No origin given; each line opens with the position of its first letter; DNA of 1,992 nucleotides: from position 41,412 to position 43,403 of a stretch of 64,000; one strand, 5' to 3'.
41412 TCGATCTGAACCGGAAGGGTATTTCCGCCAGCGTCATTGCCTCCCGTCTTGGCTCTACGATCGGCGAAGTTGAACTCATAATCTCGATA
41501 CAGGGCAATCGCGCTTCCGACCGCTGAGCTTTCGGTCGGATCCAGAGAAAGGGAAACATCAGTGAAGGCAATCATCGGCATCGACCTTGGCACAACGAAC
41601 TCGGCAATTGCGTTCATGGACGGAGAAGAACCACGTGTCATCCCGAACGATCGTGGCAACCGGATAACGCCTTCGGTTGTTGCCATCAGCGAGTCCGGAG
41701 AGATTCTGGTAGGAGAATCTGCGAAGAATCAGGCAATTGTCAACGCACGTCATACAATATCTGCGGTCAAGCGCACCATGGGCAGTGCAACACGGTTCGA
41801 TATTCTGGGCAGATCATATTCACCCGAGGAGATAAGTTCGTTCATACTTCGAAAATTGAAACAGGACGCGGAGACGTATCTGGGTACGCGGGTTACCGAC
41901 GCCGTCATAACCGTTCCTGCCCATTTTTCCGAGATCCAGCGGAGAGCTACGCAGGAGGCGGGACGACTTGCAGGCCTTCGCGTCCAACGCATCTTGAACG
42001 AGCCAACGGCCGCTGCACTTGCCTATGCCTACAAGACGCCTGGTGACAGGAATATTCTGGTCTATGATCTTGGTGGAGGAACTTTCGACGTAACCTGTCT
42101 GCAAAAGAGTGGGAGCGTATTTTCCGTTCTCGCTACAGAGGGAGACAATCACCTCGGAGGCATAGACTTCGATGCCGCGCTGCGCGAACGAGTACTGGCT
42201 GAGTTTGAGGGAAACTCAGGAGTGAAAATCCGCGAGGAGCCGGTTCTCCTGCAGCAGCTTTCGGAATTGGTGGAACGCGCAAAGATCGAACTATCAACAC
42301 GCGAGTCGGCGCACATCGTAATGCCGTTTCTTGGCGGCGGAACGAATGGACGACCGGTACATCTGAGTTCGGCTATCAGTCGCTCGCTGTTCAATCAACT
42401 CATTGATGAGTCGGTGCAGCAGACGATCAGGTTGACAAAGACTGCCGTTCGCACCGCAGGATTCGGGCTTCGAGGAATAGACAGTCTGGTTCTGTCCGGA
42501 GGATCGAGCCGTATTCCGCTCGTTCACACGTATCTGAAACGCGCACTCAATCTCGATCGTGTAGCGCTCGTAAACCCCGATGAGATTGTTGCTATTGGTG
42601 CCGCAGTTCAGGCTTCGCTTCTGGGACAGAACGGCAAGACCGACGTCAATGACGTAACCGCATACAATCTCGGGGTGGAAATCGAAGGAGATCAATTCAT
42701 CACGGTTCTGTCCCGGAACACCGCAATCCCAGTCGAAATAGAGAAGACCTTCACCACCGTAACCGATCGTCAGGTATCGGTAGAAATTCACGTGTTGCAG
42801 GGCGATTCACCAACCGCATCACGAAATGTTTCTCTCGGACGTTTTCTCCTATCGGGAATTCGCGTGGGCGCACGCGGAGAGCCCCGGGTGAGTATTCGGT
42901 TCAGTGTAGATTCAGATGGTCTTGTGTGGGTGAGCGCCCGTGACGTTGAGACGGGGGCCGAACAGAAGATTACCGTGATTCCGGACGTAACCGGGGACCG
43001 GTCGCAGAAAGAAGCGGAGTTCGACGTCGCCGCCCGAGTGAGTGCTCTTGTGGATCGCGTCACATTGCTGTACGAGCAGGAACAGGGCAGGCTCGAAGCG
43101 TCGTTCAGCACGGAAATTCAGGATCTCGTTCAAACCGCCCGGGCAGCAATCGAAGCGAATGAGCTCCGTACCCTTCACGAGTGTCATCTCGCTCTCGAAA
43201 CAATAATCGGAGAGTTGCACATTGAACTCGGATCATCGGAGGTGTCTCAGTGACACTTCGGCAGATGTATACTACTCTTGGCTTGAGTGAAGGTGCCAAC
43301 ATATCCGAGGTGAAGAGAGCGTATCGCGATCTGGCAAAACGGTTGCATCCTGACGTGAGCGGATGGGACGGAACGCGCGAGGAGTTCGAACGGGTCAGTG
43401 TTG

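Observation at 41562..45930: Translationally coupled Hsp70-like, J-domain/HEAT and CheA-like trio ending the flagellar superoperon: a candidate dedicated chaperone-kinase module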

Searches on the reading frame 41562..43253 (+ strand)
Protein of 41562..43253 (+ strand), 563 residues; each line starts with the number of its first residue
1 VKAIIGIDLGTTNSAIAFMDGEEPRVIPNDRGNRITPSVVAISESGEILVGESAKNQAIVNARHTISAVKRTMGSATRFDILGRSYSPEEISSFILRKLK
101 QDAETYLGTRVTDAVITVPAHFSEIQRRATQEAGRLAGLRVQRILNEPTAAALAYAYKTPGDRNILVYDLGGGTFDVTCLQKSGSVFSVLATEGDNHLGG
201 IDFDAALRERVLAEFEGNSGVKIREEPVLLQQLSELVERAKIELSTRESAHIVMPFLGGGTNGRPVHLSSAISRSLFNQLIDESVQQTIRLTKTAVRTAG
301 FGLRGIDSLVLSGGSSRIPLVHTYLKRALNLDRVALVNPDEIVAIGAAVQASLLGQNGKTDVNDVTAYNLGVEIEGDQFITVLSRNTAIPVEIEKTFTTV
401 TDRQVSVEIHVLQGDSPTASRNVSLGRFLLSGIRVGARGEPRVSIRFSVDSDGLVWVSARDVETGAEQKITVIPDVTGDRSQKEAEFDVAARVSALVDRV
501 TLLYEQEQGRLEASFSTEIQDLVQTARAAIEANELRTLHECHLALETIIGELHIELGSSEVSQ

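Call 3: search_protein_families(library=pfam, proteins=[window:41562-43253:+], max_evalue=0.01)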
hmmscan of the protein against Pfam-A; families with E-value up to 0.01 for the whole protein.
window:41562-43253:+ (563 aa): 4 families
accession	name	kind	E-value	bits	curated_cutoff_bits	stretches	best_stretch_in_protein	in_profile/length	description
PF00012.26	HSP70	-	2.3e-149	498.8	20.6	2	80-550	102-565/599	Hsp70 protein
PF06723.19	MreB_Mbl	-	9.9e-15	54.6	27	1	4-349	3-317/327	MreB/Mbl protein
PF08841.16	DDR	-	0.0021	17.6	24.6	1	146-214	116-185/328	Diol dehydratase reactivase ATPase-like domain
PF01968.24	Hydantoinase_A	-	0.0061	16.3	22.9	0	140-182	54-98/291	Hydantoinase/oxoprolinase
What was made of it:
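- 41562..43253 (+): Short DnaK-derived Hsp70 (563 aa). NBD is about residues 1-355, a non-canonical linker about 356-364, SBD-beta about 365-472, and a shortened helical lid 473-563. Pfam HSP70 2e-149 (call 3).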

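Call 4: search_protein_families(library=ncbifam, proteins=[window:41562-43253:+], max_evalue=0.01)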
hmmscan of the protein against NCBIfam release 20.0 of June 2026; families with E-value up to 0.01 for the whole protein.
window:41562-43253:+ (563 aa): 14 families
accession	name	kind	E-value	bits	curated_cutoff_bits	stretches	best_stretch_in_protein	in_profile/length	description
NF001413.0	PRK00290.1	equivalog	5.1e-164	547.1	648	1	1-474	1-495/625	molecular chaperone DnaK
TIGR02350.1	prok_dnaK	equivalog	1e-158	529.4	822.55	1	4-474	2-494/596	molecular chaperone DnaK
NF009947.0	PRK13411.1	equivalog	1.5e-143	479.2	1002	2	80-502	102-525/662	molecular chaperone DnaK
NF009946.0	PRK13410.1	equivalog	4.1e-141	471.4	1019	2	82-473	106-497/669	molecular chaperone DnaK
TIGR01991.1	HscA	equivalog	2.8e-123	412.5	708.55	2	79-546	98-555/600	Fe-S protein assembly chaperone HscA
NF003520.0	PRK05183.1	subfamily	1.7e-120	403.3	620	2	85-479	124-510/621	Fe-S protein assembly chaperone HscA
NF002399.0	PRK01433.1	equivalog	3e-88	296.9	743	1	3-504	20-507/595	Fe-S protein assembly chaperone HscA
NF008673.0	PRK11678.1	equivalog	6.3e-21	74.7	331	2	89-186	127-232/450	molecular chaperone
NF010539.0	PRK13927.1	subfamily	2.9e-14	52.7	293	1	5-347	9-322/339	rod shape-determining protein MreB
NF011660.0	PRK15080.1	equivalog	2.5e-12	46.6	182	1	95-198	78-176/277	ethanolamine utilization protein EutJ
TIGR00904.1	mreB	subfamily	2.9e-12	46.3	365.75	1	5-194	5-182/334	MreB/Mrl family cell shape determining protein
TIGR02529.1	EutJ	subfamily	1.9e-11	43.9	152.1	1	94-198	44-143/239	ethanolamine utilization protein EutJ family protein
NF010540.1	PRK13929.1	exception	5.2e-11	42.2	515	1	3-349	5-322/334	rod-share determining protein MreBH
TIGR01312.1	XylB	equivalog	0.0023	16.5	380.25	1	268-366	355-449/481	xylulokinase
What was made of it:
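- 41562..43253 (+): Below the DnaK and HscA cut-offs (call 4).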

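Call 19: find_homologous_proteins(query=window:41562-43253:+, max_evalue=1e-30)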
Query window:41562-43253:+ (563 aa): 8000 proteins with E <= 1e-30 among 8000 candidates; the best 120 are listed.
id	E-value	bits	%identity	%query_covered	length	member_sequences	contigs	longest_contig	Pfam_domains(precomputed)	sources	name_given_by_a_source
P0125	0.0e+0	1199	100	100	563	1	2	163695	PF00012.27,PF06723.20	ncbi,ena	-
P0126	1.0e-241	821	67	100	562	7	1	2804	PF00012.27,PF06723.20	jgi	-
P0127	2.3e-236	804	68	99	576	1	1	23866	PF00012.27,PF06723.20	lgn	-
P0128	8.5e-211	719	64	99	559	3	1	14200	PF00012.27,PF06723.20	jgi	jgi:molecular chaperone DnaK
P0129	3.5e-210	717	63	99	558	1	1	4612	PF00012.27,PF06723.20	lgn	-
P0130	5.9e-209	713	63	99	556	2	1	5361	PF00012.27,PF06723.20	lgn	-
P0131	6.6e-203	693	60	98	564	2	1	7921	PF00012.27,PF06723.20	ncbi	-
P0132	1.4e-199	682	62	97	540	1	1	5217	PF00012.27,PF06723.20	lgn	-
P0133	4.5e-195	667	58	99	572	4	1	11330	PF00012.27,PF06723.20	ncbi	-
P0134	6.0e-195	667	59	98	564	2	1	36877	PF00012.27,PF06723.20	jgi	-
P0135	1.0e-194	666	59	98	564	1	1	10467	PF00012.27,PF06723.20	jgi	-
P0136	4.9e-193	661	58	98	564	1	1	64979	PF00012.27,PF06723.20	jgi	-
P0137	3.1e-192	658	57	100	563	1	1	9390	PF00012.27,PF06723.20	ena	-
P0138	4.0e-187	641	56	98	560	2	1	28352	PF00012.27,PF06723.20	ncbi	-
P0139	7.2e-187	640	56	98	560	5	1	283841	PF00012.27,PF06723.20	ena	-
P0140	3.5e-186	638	55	98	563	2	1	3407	PF00012.27,PF06723.20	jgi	-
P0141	5.9e-186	637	56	98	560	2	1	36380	PF00012.27,PF06723.20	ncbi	ncbi:MAG: Hsp70 family protein [Spirochaetaceae bacterium]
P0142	1.1e-185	636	55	99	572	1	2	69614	PF00012.27,PF06723.20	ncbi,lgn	ncbi:MAG: Hsp70 family protein [Spirochaetia bacterium]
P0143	4.5e-185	634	56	99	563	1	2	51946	PF00012.27,PF06723.20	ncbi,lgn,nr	ncbi:MAG: heat-shock protein Hsp70 [Spirochaetaceae bacterium]|nr:MAG: heat-shock protein Hsp70 [Spi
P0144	1.2e-184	633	56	99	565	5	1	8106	PF00012.27,PF06723.20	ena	-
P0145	1.7e-184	632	55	98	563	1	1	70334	PF00012.27,PF06723.20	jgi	jgi:molecular chaperone DnaK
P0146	2.1e-183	629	55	98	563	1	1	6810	PF00012.27,PF06723.20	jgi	jgi:molecular chaperone DnaK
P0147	4.8e-183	628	56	98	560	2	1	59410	PF00012.27,PF06723.20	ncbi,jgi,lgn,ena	-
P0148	9.3e-183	627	55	98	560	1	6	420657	PF00012.27,PF06723.20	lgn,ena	-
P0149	7.9e-182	624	56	99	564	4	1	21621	PF00012.27,PF06723.20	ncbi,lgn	-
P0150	8.3e-182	624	55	99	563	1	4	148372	PF00012.27,PF06723.20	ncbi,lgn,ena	-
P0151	1.4e-181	623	56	98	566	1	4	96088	PF00012.27,PF06723.20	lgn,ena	-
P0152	5.8e-181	621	55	99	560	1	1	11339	PF00012.27,PF06723.20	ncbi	-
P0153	1.0e-180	620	53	98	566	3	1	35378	PF00012.27,PF06723.20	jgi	jgi:molecular chaperone DnaK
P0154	1.3e-180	620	54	98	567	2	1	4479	PF00012.27,PF06723.20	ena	-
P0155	9.1e-179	614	53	100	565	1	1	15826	PF00012.27,PF06723.20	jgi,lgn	jgi:molecular chaperone DnaK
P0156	1.6e-178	613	54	99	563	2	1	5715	PF00012.27,PF06723.20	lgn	-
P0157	2.4e-178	612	54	99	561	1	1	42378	PF00012.27,PF06723.20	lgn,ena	-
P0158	8.2e-178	610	55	98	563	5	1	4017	PF00012.27,PF06723.20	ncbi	-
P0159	8.6e-178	610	56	94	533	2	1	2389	PF00012.27,PF06723.20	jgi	jgi:molecular chaperone DnaK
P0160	8.0e-177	607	52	100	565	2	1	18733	PF00012.27,PF06723.20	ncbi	-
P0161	1.1e-176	607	54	99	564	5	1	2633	PF00012.27,PF06723.20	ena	-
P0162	3.0e-176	605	54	98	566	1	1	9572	PF00012.27,PF06723.20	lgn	-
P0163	4.1e-176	605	54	98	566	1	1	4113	PF00012.27,PF06723.20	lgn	-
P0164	1.2e-175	603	54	98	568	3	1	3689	PF00012.27,PF06723.20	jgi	-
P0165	1.5e-175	603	54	97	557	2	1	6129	PF00012.27,PF06723.20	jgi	jgi:molecular chaperone DnaK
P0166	2.2e-175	602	54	98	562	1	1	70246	PF00012.27,PF06723.20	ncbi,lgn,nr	ncbi:MAG: heat-shock protein Hsp70 [Spirochaetaceae bacterium]|nr:MAG: heat-shock protein Hsp70 [Spi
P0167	2.4e-175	602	54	98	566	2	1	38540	PF00012.27,PF06723.20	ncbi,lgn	ncbi:MAG: Hsp70 family protein [Spirochaetaceae bacterium]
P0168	3.5e-175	602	52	98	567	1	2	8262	PF00012.27,PF06723.20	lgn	-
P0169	5.6e-175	601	54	98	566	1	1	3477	PF00012.27,PF06723.20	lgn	-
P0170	6.6e-175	601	53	99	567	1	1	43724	PF00012.27,PF06723.20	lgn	-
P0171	8.6e-175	600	54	98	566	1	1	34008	PF00012.27,PF06723.20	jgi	jgi:molecular chaperone DnaK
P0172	8.9e-175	600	54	98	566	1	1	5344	PF00012.27,PF06723.20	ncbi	-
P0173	9.3e-175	600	71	74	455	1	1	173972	PF00012.27,PF06723.20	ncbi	-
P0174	1.5e-174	600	54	100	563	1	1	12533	PF00012.27,PF06723.20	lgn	-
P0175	1.9e-174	599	53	99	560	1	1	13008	PF00012.27,PF06723.20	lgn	-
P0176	1.0e-173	597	52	99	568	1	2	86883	PF00012.27,PF06723.20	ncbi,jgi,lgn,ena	jgi:molecular chaperone DnaK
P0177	2.2e-173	596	52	99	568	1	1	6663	PF00012.27,PF06723.20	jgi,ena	-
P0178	2.2e-173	596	52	98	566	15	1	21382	PF00012.27,PF06723.20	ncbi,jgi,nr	ncbi:MAG: Hsp70 family protein [Spirochaetes bacterium]|jgi:molecular chaperone DnaK|nr:Hsp70 family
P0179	4.9e-173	595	52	99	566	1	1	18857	PF00012.27,PF06723.20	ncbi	-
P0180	5.1e-173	595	53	100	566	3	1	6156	PF00012.27,PF06723.20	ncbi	ncbi:MAG: Hsp70 family protein [Spirochaetia bacterium]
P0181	8.7e-173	594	54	100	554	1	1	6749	PF00012.27,PF06723.20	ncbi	-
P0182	9.8e-173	594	54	100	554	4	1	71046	PF00012.27,PF06723.20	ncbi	-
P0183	1.5e-172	593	55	100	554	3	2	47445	PF00012.27,PF06723.20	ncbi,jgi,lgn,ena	jgi:molecular chaperone DnaK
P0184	3.3e-172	592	52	98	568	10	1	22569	PF00012.27,PF06723.20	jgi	-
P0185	3.6e-172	592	54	98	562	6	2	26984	PF00012.27,PF06723.20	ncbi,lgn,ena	-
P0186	9.5e-172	590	53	98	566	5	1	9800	PF00012.27,PF06723.20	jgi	-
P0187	6.6e-171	588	52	100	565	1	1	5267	PF00012.27,PF06723.20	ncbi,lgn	-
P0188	1.2e-170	587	54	100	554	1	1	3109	PF00012.27,PF06723.20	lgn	-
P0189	1.3e-170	587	52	98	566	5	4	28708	PF00012.27,PF06723.20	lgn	-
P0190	1.3e-170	587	51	99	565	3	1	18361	PF00012.27,PF06723.20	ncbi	-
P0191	2.1e-169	583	54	98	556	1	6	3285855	PF00012.27,PF06723.20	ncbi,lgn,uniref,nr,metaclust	ncbi:Hsp70 family protein [Spirochaeta africana]|uniref:Molecular chaperone n=1 Tax=Spirochaeta afri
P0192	7.8e-169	581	54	98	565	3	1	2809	PF00012.27,PF06723.20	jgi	jgi:molecular chaperone DnaK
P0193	1.0e-168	580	53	98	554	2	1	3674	PF00012.27,PF06723.20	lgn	-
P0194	1.3e-168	580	52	98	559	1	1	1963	PF00012.27,PF06723.20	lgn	-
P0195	6.7e-168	578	53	100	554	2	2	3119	PF00012.27,PF06723.20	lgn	-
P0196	4.6e-167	575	51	100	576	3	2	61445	PF00012.27,PF06723.20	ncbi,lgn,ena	-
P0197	5.2e-167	575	53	96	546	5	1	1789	PF00012.27,PF06723.20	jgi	jgi:molecular chaperone DnaK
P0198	8.1e-167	574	51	98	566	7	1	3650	PF00012.27,PF06723.20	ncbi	-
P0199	1.1e-166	574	53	98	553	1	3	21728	PF00012.27,PF06723.20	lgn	-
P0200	4.7e-166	572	52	98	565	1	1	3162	PF00012.27,PF06723.20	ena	-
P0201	9.4e-166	571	51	98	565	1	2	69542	PF00012.27,PF06723.20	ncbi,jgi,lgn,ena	-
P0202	2.9e-165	569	53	98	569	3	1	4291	PF00012.27,PF06723.20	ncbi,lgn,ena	-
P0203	4.1e-165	569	51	98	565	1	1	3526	PF00012.27,PF06723.20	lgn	-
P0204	7.8e-165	568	51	98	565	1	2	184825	PF00012.27,PF06723.20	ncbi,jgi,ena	jgi:molecular chaperone DnaK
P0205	6.3e-163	561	52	98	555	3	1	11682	PF00012.27,PF06723.20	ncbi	-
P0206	2.1e-162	560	51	98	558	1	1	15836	PF00012.27,PF02782.23,PF06723.20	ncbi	-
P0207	2.1e-162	560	51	98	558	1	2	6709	PF00012.27,PF02782.23,PF06723.20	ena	-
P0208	4.0e-162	559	55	89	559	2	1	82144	PF00012.27,PF06723.20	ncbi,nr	ncbi:MAG: heat-shock protein Hsp70 [Spirochaetaceae bacterium]|nr:MAG: heat-shock protein Hsp70 [Spi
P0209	1.1e-161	557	49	99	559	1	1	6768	PF00012.27,PF06723.20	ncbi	-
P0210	4.7e-161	555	51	97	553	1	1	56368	PF00012.27,PF02782.23,PF06723.20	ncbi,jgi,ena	jgi:molecular chaperone DnaK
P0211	1.8e-160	553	51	98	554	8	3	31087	PF00012.27,PF06723.20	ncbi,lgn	ncbi:MAG: Hsp70 family protein [Alkalispirochaetaceae bacterium]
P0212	2.3e-159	550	51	95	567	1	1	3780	PF00012.27,PF06723.20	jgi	jgi:molecular chaperone DnaK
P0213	2.6e-159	549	51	98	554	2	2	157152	PF00012.27,PF06723.20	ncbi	-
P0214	7.7e-158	545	51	98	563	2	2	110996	PF00012.27,PF06723.20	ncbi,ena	-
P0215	8.6e-158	544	48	99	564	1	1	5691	PF00012.27,PF06723.20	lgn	-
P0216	9.9e-158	544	50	99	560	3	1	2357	PF00012.27,PF06723.20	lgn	-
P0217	5.9e-157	542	49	100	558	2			PF00012.27,PF06723.20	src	-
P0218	7.8e-157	541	50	99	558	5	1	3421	PF00012.27,PF06723.20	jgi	-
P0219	7.8e-157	541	50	98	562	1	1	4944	PF00012.27,PF06723.20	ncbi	-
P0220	1.1e-156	541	50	99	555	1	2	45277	PF00012.27,PF06723.20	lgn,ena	-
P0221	1.8e-156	540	49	100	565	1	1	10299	PF00012.27,PF06723.20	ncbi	-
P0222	3.8e-156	539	52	89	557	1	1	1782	PF00012.27,PF06723.20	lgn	-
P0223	9.7e-156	538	48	99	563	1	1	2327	PF00012.27,PF06723.20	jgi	jgi:molecular chaperone DnaK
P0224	1.6e-155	537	48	100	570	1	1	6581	PF00012.27,PF06723.20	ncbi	-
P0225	2.9e-155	536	49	98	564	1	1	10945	PF00012.27,PF06723.20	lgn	-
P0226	6.3e-155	535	49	100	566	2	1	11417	PF00012.27,PF06723.20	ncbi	ncbi:MAG: Hsp70 family protein [Spirochaetota bacterium]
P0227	7.7e-155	535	51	98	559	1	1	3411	PF00012.27,PF06723.20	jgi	jgi:molecular chaperone DnaK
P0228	1.1e-154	534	48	98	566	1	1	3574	PF00012.27,PF06723.20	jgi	jgi:molecular chaperone DnaK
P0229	1.3e-154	534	50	98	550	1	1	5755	PF00012.27,PF06723.20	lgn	-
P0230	2.5e-154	533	50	98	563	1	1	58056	PF00012.27,PF06723.20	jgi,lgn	-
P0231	3.1e-154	533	49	98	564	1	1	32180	PF00012.27,PF06723.20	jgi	-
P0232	3.3e-154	533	49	100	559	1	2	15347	PF00012.27,PF06723.20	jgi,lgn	jgi:molecular chaperone DnaK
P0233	3.7e-154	532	49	98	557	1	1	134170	PF00012.27,PF06723.20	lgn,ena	-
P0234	3.7e-154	532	49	98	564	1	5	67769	PF00012.27,PF06723.20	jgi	-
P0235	4.0e-154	532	50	98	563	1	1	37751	PF00012.27,PF06723.20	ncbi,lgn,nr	ncbi:MAG: heat-shock protein Hsp70 [Spirochaetaceae bacterium]|nr:MAG: heat-shock protein Hsp70 [Spi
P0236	4.2e-154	532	51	96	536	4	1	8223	PF00012.27,PF06723.20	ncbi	ncbi:MAG: Hsp70 family protein, partial [Spirochaetaceae bacterium]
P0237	4.5e-154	532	49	96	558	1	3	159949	PF00012.27,PF06723.20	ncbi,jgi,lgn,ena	-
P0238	5.0e-154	532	49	98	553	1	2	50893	PF00012.27,PF06723.20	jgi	jgi:molecular chaperone DnaK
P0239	9.8e-154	531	50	98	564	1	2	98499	PF00012.27,PF06723.20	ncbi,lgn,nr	ncbi:MAG: Hsp70 family protein [Spirochaetales bacterium]|nr:Hsp70 family protein [Spirochaetales ba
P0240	4.3e-153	529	49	99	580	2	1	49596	PF00012.27,PF06723.20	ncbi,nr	ncbi:MAG: Hsp70 family protein [Spirochaetales bacterium]|nr:Hsp70 family protein [Spirochaetales ba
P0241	5.0e-153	529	50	98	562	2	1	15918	PF00012.27,PF06723.20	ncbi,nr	ncbi:MAG: Hsp70 family protein [Spirochaeta sp.]|nr:Hsp70 family protein [Spirochaeta sp.]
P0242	7.2e-153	528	51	98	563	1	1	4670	PF00012.27,PF06723.20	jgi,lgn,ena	-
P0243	8.3e-153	528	49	100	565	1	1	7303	PF00012.27,PF06723.20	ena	-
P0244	9.0e-153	528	49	98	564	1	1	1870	PF00012.27,PF06723.20,PF11546.14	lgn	-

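Call 20: find_encoding_contigs(protein=P0191, flank=10000, max_places=2)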
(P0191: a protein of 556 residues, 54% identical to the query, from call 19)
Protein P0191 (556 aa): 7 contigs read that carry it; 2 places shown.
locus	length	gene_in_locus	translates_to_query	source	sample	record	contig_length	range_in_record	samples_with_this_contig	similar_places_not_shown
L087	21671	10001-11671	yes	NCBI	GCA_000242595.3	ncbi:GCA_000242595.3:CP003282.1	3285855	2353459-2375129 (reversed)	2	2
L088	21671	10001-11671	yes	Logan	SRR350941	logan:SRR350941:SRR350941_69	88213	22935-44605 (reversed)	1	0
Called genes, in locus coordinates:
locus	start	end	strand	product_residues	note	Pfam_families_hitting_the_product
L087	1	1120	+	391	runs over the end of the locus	PF01312:Bac_export_2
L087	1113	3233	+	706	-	PF00771:FHIPEP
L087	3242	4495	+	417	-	PF00448:SRP54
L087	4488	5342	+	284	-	PF10609:ParA, PF00142:Fer4_NifH, PF01656:CbiA, PF13614:AAA_31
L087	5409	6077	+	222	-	-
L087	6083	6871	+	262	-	PF04542:Sigma70_r2, PF04539:Sigma70_r3, PF08281:Sigma70_r4_2, PF04545:Sigma70_r4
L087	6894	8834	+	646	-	PF14804:Jag_N, PF20250:FapA_N, PF03961:FapA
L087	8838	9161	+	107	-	-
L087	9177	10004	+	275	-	-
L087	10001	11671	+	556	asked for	PF00012:HSP70, PF06723:MreB_Mbl, PF00012:HSP70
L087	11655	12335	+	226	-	PF00226:DnaJ (weak), PF13646:HEAT_2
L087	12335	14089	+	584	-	PF01627:Hpt, PF02518:HATPase_c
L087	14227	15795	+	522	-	PF00496:SBP_bac_5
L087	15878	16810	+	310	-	PF19300:BPD_transp_1_N, PF00528:BPD_transp_1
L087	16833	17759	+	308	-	PF12911:OppC_N, PF00528:BPD_transp_1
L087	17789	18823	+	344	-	PF00005:ABC_tran, PF13304:AAA_21 (weak), PF08352:oligo_HPY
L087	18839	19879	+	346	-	PF00005:ABC_tran, PF08352:oligo_HPY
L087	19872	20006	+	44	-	-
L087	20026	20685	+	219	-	PF00484:Pro_CA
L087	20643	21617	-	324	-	PF01207:Dus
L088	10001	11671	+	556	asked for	PF00012:HSP70, PF06723:MreB_Mbl, PF00012:HSP70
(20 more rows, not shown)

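Call 21: find_encoding_contigs(protein=P0125, flank=10000, max_places=2)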
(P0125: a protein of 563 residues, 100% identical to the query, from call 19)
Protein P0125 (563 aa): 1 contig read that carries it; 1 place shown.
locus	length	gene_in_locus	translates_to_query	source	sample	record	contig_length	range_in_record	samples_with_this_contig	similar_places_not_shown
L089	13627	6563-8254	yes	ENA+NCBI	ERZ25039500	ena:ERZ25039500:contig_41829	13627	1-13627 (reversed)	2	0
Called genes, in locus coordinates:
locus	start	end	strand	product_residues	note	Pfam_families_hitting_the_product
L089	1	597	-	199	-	?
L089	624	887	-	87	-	-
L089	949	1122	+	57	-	-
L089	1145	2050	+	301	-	PF00142:Fer4_NifH (weak), PF10609:ParA, PF13614:AAA_31, PF01656:CbiA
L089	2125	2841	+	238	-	-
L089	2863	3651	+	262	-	PF04542:Sigma70_r2, PF04539:Sigma70_r3, PF08281:Sigma70_r4_2, PF04545:Sigma70_r4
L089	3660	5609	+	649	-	PF14804:Jag_N, PF20250:FapA_N, PF03961:FapA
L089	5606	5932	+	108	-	-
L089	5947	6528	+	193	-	-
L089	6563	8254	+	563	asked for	PF00012:HSP70, PF06723:MreB_Mbl, PF00012:HSP70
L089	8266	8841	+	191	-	PF00226:DnaJ, PF13646:HEAT_2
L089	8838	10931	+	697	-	PF01627:Hpt, PF07194:P2, PF02518:HATPase_c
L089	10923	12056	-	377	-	PF00005:ABC_tran, PF13304:AAA_21 (faint)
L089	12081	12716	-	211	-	PF14595:Thioredoxin_9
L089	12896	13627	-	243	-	?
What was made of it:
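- Checked: Caveat: a public gene call on the identical contig starts the J protein at ATG 43265, which leaves an 11-nt spacer instead of a 4-nt overlap (call 21).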
